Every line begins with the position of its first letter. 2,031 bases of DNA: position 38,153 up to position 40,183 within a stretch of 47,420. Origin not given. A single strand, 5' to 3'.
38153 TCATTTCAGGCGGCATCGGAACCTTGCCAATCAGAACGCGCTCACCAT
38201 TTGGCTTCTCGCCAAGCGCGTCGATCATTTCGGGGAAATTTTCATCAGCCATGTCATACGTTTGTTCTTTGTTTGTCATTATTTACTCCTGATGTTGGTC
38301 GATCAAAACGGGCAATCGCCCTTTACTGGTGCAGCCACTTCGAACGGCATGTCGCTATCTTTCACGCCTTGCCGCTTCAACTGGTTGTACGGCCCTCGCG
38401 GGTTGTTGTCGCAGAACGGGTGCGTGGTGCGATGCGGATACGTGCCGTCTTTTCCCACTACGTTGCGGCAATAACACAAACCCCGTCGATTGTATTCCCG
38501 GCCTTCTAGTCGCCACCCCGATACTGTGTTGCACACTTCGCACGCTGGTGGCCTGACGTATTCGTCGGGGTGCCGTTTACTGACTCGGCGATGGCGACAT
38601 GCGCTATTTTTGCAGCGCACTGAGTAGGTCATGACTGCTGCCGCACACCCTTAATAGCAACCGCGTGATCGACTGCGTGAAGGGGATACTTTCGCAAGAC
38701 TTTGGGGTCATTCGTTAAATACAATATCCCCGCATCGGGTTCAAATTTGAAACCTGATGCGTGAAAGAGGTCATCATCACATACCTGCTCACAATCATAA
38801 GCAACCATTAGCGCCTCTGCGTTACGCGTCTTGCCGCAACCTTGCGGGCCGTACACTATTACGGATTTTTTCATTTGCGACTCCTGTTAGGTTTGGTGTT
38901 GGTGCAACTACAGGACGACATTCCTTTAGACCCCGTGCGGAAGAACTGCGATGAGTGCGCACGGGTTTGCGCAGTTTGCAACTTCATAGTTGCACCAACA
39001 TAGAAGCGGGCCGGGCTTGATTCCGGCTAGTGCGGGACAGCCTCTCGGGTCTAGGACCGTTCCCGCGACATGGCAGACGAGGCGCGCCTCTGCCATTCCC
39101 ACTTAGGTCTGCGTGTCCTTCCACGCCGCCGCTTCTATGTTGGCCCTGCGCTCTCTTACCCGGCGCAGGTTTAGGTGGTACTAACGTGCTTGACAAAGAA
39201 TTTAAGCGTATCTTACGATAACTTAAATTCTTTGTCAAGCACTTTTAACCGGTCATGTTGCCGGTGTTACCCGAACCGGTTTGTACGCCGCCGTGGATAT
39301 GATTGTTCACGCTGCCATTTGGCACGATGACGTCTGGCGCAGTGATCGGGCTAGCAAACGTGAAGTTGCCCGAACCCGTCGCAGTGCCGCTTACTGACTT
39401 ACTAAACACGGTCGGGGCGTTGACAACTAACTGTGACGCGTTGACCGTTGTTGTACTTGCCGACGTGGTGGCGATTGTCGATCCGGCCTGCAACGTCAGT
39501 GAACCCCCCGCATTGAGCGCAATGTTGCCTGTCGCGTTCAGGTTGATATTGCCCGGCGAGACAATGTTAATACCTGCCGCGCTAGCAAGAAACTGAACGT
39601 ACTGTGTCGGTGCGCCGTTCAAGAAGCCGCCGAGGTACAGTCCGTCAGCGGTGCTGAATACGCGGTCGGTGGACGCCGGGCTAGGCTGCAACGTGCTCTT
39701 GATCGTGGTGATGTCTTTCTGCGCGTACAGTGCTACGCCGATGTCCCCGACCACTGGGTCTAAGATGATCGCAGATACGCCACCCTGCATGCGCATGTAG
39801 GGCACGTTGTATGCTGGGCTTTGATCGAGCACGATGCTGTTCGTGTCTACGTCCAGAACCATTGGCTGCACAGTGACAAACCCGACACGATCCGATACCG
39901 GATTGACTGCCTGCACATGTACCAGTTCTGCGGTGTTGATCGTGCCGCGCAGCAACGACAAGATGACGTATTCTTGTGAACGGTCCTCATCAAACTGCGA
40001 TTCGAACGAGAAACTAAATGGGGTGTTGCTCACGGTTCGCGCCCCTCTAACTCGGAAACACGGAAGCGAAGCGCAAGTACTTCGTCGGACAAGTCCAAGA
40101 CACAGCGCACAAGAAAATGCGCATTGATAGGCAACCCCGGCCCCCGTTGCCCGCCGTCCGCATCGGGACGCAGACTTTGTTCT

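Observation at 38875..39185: A 300-nt GC-rich non-coding segment with mutually exclusive long helices, lying between the spike gene and the accessory island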

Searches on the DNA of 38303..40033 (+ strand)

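Call 6: search_rna_families(source=window, start=38600, end=39500, threshold=evalue, max_evalue=10, show_alignments=3)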
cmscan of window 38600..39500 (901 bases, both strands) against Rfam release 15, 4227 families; matches with E-value up to 10: 14.
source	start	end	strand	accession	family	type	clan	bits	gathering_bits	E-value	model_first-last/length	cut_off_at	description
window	39175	39252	+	RF04112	MIR5512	Gene; miRNA;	-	26.2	139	0.019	1-132/132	no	MIR5512 microRNA precursor family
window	39186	39242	-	RF00713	mir-239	Gene; miRNA;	-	24.8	49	0.0083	9-65/74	no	mir-239 microRNA precursor family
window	39179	39250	-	RF03225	mir-2763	Gene; miRNA;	-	24.4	50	0.022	1-83/83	no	mir-2763 microRNA precursor family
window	39186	39242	-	RF02625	WsnRNA46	Gene; sRNA;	-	22.7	65.3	0.081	30-123/151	no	Wolbachia sRNA 46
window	39182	39246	+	RF03795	MIR6201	Gene; miRNA;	-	21.8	69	0.055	1-109/109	no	MIR6201 microRNA precursor family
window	38996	39028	+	RF00173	Hairpin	Gene; ribozyme;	-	18.7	65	0.72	1-52/52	no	Hairpin ribozyme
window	39188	39240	+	RF04046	mir-2154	Gene; miRNA;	-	17.9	70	3.9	1-97/97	no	mir-2154 microRNA precursor family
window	39176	39251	+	RF00255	mir-218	Gene; miRNA;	-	17.4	62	0.63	1-82/82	no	mir-218 microRNA precursor family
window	38892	39005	+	RF01061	mir-548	Gene; miRNA;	-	17.2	90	3.4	1-84/84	no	mir-548 microRNA precursor family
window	39176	39251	+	RF03864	mir-BART9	Gene; miRNA;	-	17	50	3.4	1-88/88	no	mir-BART9 microRNA precursor family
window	39175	39249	+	RF00821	mir-249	Gene; miRNA;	-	15.9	70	2.6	1-97/97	no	mir-249 microRNA precursor family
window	39186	39242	+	RF00241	mir-8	Gene; miRNA;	CL00138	15.9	47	2.9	1-72/72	no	mir-8/mir-141/mir-200 microRNA precursor family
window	39043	39127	-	RF03115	KDPG-aldolase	Gene; sRNA;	-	15.5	54.6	5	1-88/88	no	KDPG-aldolase RNA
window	39170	39241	+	RF01494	rliD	Gene; antisense;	-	11.7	50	1.4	1-327/327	no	Listeria sRNA rliD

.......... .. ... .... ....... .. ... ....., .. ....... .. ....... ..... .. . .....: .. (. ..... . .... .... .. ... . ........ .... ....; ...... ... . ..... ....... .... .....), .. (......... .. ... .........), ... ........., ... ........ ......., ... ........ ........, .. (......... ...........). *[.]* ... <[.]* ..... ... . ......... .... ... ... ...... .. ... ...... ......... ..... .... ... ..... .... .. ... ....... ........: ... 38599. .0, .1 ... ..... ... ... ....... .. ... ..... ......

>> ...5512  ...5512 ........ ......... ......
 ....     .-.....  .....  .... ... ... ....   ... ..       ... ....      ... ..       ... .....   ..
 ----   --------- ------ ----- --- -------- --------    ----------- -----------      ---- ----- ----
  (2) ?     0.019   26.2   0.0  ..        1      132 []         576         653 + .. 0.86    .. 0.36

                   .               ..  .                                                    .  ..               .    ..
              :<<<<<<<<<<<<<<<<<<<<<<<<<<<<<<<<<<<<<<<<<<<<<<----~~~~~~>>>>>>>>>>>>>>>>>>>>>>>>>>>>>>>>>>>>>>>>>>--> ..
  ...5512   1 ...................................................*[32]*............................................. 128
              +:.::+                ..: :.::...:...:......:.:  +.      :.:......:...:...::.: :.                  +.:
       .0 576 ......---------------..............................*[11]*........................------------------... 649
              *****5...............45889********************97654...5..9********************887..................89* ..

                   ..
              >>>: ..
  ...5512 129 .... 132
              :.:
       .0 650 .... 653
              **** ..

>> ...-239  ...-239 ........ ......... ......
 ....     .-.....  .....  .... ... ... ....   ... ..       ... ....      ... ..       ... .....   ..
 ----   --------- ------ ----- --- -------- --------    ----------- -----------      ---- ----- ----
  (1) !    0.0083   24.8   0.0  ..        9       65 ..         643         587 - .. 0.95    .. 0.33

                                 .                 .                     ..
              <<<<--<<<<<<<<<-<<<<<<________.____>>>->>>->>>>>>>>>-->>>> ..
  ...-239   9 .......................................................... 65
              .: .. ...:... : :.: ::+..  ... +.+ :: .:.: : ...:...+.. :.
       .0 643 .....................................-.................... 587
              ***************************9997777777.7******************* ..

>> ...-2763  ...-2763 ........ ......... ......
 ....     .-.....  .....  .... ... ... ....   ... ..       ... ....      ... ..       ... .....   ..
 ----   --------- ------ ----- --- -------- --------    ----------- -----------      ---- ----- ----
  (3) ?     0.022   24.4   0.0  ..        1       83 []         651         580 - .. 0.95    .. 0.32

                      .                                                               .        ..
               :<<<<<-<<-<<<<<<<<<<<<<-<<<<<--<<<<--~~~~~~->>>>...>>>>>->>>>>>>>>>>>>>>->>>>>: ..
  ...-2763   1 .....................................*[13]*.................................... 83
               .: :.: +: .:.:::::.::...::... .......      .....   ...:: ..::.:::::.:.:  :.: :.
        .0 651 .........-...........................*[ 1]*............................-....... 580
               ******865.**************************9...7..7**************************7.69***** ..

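Call 7: search_dna_similar(query=window:38600-39500:+, collection=phages, mode=distant, max_rows=30)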
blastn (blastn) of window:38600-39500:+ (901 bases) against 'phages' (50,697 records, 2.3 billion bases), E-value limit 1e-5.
No match.

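Call 8: search_dna_similar(query=window:38600-39500:+, collection=ecoli_genomes, mode=near, max_rows=20)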
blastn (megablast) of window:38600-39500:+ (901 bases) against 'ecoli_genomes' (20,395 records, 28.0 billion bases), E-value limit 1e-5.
No match.

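Call 40: build_rna_model(alignment_id=A2, structure=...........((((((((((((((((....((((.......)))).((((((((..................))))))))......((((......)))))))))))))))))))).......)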
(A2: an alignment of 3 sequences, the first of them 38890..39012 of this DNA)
Model R1 built from alignment A2 (3 sequences, 124 columns); structure: as given.
model positions 123; base pairs 32; branch points 2; effective number of sequences 0.84; information 0.59 bits per position. Calibrated on 0.2 Mb of random sequence (short: E-values are rough).
structure used (alignment columns):
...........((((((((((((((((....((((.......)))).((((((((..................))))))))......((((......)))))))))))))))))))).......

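Call 41: search_with_rna_model(model_id=R1, sources=[window, L001, L002, L008, L009, L010, L011, L012, L013, L014, L015, L016, L017, L018, L019, L020, L021, L022, L023, L024, L025, L026, L027, L028, L029, L030, L031, L032, L033, L034, L035, L036, L037, L038, L039, L040, L041, L042, L043, L044, L045, L046, L047, L048, L049, L050, L051, L052, L053, L054, L055, L056, L057, L058, L059, L060, L061, L062, L063, L064, L065, L066, L067, L068, L069, L070, L071, L072, L073, L074, L075, L076, L077, L078, L079, L080, L081, L003, L004, L005, L006, L007, L090], max_evalue=10)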
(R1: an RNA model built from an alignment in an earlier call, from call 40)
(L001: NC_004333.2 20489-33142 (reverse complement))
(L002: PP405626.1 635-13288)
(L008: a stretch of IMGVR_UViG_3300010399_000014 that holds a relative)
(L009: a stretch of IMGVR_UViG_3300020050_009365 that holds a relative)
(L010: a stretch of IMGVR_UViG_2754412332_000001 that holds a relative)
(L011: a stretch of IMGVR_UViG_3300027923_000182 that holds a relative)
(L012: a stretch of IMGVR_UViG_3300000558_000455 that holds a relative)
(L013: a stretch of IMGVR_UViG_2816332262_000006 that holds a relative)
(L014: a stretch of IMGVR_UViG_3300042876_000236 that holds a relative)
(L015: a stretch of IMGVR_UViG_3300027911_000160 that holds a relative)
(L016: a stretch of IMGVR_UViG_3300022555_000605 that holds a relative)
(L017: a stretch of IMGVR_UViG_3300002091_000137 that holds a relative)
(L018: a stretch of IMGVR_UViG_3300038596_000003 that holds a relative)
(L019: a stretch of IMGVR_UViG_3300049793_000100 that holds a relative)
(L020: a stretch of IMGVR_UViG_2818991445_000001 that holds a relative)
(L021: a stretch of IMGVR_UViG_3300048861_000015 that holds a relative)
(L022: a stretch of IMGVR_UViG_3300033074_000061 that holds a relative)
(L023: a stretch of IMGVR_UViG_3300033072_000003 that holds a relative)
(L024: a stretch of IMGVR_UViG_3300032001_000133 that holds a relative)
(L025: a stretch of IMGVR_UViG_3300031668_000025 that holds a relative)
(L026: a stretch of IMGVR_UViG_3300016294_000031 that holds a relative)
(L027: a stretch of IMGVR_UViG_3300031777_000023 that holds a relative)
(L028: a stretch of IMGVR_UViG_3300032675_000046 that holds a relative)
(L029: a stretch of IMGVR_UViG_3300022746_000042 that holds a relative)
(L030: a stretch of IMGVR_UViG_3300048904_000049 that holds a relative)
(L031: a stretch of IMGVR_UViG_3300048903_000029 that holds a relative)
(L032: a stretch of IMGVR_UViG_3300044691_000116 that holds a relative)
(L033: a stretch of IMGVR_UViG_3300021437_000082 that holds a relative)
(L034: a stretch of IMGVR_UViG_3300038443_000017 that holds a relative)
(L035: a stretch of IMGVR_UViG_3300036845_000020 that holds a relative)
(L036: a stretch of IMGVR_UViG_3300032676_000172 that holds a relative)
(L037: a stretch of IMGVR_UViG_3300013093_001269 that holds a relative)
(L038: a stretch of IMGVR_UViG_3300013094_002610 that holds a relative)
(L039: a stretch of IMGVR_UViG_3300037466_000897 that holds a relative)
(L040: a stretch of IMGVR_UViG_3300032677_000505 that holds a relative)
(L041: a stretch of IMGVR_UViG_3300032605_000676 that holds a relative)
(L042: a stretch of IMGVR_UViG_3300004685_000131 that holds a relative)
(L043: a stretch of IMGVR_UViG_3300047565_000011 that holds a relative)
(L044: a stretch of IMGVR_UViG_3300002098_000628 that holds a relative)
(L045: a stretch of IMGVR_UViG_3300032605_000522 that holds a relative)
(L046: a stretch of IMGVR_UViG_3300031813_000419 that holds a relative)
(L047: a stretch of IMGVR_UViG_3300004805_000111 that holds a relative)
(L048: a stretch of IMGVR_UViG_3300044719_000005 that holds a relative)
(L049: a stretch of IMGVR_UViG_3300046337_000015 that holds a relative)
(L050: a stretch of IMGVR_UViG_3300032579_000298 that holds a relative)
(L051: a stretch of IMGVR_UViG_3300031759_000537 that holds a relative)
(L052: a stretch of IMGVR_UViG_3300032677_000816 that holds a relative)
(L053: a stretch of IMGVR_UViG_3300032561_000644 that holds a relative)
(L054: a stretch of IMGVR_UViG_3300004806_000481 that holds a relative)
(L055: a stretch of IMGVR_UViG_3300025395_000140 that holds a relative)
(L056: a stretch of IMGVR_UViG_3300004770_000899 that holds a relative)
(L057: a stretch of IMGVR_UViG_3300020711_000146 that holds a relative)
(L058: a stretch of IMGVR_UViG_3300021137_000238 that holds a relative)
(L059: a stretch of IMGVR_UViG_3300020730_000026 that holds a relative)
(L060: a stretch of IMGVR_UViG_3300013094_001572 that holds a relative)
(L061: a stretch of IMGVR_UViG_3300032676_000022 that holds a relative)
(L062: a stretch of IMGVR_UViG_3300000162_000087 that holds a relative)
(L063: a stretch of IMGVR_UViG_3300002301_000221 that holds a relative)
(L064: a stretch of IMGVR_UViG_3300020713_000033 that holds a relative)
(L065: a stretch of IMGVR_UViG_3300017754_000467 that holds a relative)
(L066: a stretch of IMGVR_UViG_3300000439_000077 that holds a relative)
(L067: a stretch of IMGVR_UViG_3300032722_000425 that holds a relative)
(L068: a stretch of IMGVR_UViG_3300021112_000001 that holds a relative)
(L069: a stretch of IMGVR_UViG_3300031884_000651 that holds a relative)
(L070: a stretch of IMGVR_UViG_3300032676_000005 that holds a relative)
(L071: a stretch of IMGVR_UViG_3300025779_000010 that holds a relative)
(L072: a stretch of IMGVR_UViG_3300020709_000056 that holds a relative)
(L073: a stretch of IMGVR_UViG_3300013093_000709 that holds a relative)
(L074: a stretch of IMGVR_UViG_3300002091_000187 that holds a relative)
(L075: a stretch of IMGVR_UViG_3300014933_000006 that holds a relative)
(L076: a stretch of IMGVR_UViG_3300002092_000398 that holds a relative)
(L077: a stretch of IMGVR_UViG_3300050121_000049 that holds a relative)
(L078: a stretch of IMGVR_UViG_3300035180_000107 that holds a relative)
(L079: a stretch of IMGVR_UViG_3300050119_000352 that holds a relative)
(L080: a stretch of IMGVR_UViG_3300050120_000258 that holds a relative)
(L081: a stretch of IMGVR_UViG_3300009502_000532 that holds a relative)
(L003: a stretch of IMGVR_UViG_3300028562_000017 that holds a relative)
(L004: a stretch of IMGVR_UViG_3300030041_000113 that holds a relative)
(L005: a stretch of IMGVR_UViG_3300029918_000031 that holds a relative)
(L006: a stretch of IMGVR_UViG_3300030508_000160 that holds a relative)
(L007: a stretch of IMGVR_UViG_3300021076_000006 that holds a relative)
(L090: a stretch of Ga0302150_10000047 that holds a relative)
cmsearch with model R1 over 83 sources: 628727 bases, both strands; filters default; matches with E-value up to 10: 13.
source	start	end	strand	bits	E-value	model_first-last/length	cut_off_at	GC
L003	1385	1507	+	155.4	2.6e-41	1-123/123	no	0.52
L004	4957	5079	+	155.4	2.6e-41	1-123/123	no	0.52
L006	2830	2952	+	155.4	2.6e-41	1-123/123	no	0.52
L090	8574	8696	+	155.4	2.6e-41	1-123/123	no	0.52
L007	4950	5072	+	153.7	8e-41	1-123/123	no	0.49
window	38889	39011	-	146.6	8.2e-39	1-123/123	no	0.53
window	38886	39008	+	33.4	1.8e-06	1-123/123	no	0.51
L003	1388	1510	-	31.4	6.8e-06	1-123/123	no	0.5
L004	4960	5082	-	31.4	6.8e-06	1-123/123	no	0.5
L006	2833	2955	-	31.4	6.8e-06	1-123/123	no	0.5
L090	8577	8699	-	31.4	6.8e-06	1-123/123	no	0.5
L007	4953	5075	-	27.4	8.9e-05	1-123/123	no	0.47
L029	4003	4051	+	9.9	8.8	1-123/123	no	0.57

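Call 42: search_rna_families(source=L007, start=4760, end=5100, threshold=evalue, max_evalue=5)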
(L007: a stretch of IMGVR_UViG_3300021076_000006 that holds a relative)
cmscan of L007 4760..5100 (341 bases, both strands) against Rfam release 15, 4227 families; matches with E-value up to 5: 2.
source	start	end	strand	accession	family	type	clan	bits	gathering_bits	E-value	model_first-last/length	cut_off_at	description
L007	4961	5070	-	RF02966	DUF3268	Gene; sRNA;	-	16.6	65.3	0.7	1-121/121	no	DUF3268 RNA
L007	4988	5059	-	RF02046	Sphinx_1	Gene; lncRNA;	-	12.7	34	5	32-100/100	no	Sphinx_ conserved region 1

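Call 43: search_rna_families(source=L006, start=2640, end=2980, threshold=evalue, max_evalue=5)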
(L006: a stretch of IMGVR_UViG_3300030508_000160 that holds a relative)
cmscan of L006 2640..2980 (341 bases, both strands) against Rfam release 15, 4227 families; matches with E-value up to 5: 2.
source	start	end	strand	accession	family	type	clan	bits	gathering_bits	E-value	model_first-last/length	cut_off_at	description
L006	2841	2950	-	RF02966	DUF3268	Gene; sRNA;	-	24.3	65.3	0.0079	1-121/121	no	DUF3268 RNA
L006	2836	2949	+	RF01061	mir-548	Gene; miRNA;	-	15.5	90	3.6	1-84/84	no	mir-548 microRNA precursor family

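Call 44: search_rna_families(source=L006, start=2820, end=2970, threshold=evalue, max_evalue=1, show_alignments=2)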
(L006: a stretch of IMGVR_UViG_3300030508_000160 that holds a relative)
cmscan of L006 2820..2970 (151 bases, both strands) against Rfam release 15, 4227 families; matches with E-value up to 1: 1.
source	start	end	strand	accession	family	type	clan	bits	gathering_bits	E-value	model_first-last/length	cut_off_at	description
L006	2841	2950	-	RF02966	DUF3268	Gene; sRNA;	-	24.3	65.3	0.0035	1-121/121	no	DUF3268 RNA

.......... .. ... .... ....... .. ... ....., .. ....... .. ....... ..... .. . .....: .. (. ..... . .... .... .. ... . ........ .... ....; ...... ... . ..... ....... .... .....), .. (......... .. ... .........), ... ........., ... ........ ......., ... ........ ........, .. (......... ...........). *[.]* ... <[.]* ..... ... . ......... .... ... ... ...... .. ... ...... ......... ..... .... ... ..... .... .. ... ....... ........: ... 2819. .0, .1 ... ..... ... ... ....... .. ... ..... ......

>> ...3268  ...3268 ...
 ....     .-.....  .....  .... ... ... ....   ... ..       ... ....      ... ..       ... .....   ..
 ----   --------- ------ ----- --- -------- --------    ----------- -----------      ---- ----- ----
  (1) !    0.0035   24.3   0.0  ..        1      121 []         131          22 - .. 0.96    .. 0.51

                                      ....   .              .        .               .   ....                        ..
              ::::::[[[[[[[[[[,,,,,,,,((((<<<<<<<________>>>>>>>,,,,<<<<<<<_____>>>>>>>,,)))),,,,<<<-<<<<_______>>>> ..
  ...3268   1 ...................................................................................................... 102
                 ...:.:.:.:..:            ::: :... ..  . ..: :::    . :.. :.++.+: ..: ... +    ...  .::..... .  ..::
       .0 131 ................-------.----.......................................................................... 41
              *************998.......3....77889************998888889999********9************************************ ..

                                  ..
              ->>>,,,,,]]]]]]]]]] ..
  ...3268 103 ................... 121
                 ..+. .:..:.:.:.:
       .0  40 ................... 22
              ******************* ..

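Call 55: search_with_rna_model(model_id=R1, sources=[L091, L092, L093, L094, L095, L096, L097, L098], max_evalue=10)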
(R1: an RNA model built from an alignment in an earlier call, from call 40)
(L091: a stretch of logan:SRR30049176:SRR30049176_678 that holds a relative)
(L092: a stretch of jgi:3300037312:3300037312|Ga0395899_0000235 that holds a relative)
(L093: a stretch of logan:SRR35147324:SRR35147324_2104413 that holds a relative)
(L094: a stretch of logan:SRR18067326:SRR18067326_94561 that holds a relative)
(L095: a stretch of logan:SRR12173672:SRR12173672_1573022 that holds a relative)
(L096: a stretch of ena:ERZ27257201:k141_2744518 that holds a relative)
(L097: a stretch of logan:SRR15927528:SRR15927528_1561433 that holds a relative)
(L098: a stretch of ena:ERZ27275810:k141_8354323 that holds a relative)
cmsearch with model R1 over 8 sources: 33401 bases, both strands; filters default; matches with E-value up to 10: 2.
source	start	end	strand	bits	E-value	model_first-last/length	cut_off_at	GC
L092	2197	2326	+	31.2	4.1e-07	1-123/123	no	0.67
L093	837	966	+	31.2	4.1e-07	1-123/123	no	0.67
